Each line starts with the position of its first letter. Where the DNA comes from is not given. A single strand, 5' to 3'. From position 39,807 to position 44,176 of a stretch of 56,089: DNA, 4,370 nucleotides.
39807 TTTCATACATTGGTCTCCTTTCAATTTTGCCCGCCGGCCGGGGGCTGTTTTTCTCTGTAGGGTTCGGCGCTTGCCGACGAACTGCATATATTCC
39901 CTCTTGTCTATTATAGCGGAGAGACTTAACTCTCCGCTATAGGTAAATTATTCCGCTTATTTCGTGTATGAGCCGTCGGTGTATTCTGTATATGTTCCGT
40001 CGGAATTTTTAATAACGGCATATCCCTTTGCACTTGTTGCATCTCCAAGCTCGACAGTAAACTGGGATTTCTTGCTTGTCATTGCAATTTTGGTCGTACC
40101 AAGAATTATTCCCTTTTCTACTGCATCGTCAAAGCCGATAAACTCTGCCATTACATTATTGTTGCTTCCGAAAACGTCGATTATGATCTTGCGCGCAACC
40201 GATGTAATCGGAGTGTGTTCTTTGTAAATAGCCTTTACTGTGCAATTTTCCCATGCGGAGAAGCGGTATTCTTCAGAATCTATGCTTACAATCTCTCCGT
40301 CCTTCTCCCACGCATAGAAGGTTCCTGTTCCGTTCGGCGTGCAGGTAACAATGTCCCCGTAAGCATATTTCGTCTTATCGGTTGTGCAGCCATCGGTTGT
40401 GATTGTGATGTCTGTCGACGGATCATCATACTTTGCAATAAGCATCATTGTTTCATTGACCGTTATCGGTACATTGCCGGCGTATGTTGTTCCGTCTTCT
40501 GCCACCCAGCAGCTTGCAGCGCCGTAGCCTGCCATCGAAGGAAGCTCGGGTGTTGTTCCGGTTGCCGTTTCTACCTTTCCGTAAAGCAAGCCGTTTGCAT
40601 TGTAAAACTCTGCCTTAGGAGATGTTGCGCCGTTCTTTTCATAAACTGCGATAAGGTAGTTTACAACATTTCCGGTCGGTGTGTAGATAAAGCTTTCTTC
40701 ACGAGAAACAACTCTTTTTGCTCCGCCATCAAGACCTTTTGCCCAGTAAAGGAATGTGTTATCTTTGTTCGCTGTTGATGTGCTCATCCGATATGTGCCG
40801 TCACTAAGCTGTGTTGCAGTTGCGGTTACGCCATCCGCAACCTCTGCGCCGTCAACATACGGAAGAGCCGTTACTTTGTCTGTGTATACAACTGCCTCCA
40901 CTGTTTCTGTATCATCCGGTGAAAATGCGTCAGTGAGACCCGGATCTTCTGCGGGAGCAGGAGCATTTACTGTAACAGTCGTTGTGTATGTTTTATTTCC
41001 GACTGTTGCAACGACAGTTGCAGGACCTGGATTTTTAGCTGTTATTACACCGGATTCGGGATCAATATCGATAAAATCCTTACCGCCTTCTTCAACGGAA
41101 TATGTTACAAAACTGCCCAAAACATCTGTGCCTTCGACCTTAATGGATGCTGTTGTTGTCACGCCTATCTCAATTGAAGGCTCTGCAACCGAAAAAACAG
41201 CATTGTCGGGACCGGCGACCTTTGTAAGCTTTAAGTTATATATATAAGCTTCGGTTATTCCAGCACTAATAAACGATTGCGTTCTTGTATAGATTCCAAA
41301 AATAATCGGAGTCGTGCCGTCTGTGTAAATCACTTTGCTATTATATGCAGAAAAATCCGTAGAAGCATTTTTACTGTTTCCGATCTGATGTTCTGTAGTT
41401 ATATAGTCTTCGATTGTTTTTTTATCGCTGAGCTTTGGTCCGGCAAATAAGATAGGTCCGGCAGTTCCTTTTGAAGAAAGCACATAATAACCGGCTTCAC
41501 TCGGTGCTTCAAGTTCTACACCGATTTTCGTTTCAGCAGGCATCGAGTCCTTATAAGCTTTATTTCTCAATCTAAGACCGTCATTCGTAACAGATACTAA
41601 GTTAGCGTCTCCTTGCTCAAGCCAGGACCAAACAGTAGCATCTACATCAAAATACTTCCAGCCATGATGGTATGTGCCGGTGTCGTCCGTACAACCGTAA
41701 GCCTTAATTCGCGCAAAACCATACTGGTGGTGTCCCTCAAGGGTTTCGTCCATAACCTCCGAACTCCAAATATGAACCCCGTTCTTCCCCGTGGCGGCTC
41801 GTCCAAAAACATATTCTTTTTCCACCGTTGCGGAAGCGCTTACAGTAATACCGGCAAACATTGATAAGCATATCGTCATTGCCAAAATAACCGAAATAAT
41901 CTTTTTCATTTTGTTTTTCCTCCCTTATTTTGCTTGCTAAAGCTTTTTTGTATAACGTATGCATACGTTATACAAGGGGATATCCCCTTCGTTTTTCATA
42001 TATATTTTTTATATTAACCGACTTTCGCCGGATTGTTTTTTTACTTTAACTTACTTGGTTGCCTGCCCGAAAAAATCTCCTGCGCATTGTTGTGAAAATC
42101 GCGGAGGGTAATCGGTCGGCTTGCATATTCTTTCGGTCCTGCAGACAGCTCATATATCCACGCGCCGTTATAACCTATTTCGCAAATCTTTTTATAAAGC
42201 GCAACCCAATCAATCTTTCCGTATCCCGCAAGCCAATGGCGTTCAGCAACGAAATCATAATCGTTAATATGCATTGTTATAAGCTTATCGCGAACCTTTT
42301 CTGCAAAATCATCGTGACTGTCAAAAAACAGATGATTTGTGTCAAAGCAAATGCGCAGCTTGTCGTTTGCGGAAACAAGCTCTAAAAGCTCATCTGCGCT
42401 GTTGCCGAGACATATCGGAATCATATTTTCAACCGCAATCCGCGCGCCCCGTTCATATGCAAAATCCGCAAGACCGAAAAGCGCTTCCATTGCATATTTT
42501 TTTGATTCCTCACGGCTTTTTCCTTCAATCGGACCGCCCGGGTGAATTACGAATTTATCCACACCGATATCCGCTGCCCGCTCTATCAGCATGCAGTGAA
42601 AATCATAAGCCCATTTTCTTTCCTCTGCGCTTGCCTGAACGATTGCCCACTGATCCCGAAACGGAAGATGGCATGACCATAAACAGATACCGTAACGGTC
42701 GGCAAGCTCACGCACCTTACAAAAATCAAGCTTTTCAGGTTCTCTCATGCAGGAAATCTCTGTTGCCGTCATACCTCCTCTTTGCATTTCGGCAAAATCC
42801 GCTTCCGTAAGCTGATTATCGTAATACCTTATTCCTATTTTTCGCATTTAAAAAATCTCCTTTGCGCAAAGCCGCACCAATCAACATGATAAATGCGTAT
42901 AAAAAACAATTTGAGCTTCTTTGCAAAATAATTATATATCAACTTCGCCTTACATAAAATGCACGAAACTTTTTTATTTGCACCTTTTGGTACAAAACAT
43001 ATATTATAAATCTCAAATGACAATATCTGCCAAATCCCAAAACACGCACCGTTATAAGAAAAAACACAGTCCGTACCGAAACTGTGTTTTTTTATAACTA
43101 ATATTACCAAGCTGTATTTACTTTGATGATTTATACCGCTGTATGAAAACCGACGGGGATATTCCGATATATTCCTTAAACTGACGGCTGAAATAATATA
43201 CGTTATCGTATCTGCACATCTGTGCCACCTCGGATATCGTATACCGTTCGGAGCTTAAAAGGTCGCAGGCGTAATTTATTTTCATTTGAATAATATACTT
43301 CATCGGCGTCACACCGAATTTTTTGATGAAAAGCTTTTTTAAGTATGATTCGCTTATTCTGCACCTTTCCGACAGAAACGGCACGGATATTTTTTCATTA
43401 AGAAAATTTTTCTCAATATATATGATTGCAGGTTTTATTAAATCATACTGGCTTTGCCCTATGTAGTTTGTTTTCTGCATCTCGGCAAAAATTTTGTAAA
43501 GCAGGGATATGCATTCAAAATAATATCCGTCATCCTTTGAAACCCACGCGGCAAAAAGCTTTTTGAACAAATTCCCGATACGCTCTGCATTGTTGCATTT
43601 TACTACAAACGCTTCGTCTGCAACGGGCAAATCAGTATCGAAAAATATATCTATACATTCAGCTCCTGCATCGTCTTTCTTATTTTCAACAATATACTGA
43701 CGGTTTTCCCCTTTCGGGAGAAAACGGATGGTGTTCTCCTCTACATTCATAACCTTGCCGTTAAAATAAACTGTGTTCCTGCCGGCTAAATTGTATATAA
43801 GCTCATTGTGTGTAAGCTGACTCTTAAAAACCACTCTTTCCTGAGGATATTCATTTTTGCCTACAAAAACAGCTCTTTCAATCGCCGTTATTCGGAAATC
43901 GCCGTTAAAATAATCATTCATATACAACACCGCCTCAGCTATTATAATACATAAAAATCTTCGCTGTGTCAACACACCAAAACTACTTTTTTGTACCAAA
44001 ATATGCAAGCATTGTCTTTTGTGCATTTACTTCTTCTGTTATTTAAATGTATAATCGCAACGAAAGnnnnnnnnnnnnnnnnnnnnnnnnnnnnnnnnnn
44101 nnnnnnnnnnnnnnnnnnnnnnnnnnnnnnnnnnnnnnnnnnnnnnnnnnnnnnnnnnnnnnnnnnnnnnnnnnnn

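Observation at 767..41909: Two diverged paralogous cassettes: secreted accessory protein, giant SLH-anchored lyase, orphan SBP, cytoplasmic glycan-processing enzymes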

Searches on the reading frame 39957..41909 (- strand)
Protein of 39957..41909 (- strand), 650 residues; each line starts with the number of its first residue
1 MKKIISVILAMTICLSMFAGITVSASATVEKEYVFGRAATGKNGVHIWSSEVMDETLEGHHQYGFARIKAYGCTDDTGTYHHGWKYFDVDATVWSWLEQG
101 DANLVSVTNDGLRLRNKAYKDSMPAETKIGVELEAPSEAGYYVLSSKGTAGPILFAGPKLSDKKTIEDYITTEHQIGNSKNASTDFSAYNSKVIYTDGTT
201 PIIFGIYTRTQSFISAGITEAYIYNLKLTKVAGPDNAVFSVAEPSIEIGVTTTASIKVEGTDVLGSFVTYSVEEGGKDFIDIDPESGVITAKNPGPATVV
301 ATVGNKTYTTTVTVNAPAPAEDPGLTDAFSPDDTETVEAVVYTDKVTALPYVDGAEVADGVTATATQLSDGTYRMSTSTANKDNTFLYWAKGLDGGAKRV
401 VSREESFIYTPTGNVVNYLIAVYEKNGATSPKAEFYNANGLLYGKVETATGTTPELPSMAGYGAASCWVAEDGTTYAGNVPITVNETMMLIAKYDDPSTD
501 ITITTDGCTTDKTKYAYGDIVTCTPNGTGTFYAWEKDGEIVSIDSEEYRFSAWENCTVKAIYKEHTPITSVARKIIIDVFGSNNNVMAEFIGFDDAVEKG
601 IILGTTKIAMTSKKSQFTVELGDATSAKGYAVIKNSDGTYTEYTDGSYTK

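Call 5: search_protein_families(library=pfam, proteins=[window:39957-41909:-], max_evalue=0.01)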
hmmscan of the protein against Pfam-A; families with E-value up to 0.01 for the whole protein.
window:39957-41909:- (650 aa): 0 families

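Call 32: search_protein_families(library=ncbifam, proteins=[window:39957-41909:-], max_evalue=0.01)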
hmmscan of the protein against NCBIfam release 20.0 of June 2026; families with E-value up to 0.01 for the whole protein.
window:39957-41909:- (650 aa): 0 families

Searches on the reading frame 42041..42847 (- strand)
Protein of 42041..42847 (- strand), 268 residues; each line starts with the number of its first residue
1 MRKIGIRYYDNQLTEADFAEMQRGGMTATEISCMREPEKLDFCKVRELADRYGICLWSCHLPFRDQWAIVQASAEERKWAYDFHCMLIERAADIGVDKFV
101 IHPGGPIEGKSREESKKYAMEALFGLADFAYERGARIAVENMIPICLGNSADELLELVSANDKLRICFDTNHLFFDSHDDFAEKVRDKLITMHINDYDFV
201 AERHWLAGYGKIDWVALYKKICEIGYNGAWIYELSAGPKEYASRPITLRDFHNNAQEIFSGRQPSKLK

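Call 8: search_protein_families(library=pfam, proteins=[window:42041-42847:-], max_evalue=0.001)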
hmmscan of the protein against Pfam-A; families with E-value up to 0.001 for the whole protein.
window:42041-42847:- (268 aa): 1 family
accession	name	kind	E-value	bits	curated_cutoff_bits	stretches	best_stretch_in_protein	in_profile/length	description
PF01261.30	AP_endonuc_2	-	1.1e-35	124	31.1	1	35-238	22-236/249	Xylose isomerase-like TIM barrel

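Call 88: search_protein_families(library=ncbifam, proteins=[window:42041-42847:-], max_evalue=0.00001)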
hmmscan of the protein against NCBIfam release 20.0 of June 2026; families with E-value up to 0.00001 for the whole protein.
window:42041-42847:- (268 aa): 6 families
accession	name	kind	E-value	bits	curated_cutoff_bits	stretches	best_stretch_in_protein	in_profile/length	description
NF041277.1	coba_remo_CbiR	equivalog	3.3e-11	43.2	105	1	44-204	50-203/249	cobamide remodeling phosphodiesterase CbiR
NF041099.2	keto_glucon_epim_IolO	equivalog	7.4e-11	41.9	300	1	23-239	32-251/269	5-keto-L-gluconate epimerase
NF002196.0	PRK01060.1-1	equivalog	4.2e-10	39.4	333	1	72-218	80-243/297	deoxyribonuclease IV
NF007360.0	PRK09856.1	equivalog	3.3e-08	33.4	305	1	68-236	76-250/276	fructoselysine 3-epimerase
TIGR00587.1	nfo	subfamily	1.2e-07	31.3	129.65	1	72-179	77-188/279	deoxyribonuclease IV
NF051856.1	PsicseEpim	equivalog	6e-07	29.6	300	1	23-233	27-244/287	D-psicose 3-epimerase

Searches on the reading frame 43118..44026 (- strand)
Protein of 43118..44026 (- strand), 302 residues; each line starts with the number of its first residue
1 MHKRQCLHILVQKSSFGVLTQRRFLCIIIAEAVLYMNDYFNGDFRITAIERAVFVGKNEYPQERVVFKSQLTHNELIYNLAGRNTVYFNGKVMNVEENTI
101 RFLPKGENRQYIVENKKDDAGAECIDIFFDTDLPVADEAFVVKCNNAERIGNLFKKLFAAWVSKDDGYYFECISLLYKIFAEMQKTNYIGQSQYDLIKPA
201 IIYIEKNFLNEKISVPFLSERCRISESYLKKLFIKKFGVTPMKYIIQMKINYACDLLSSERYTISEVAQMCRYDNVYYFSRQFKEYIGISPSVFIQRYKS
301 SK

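Call 8: search_protein_families(library=pfam, proteins=[window:43118-44026:-], max_evalue=0.001)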
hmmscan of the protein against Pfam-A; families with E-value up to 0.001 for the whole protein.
window:43118-44026:- (302 aa): 2 families
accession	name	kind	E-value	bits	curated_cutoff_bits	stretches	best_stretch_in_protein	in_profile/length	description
PF12833.13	HTH_18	-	1.3e-17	64.3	33.6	1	218-296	1-79/80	Helix-turn-helix domain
PF00165.29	HTH_AraC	-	4e-16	59.1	26.6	2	259-295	6-41/42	Bacterial regulatory helix-turn-helix proteins, AraC family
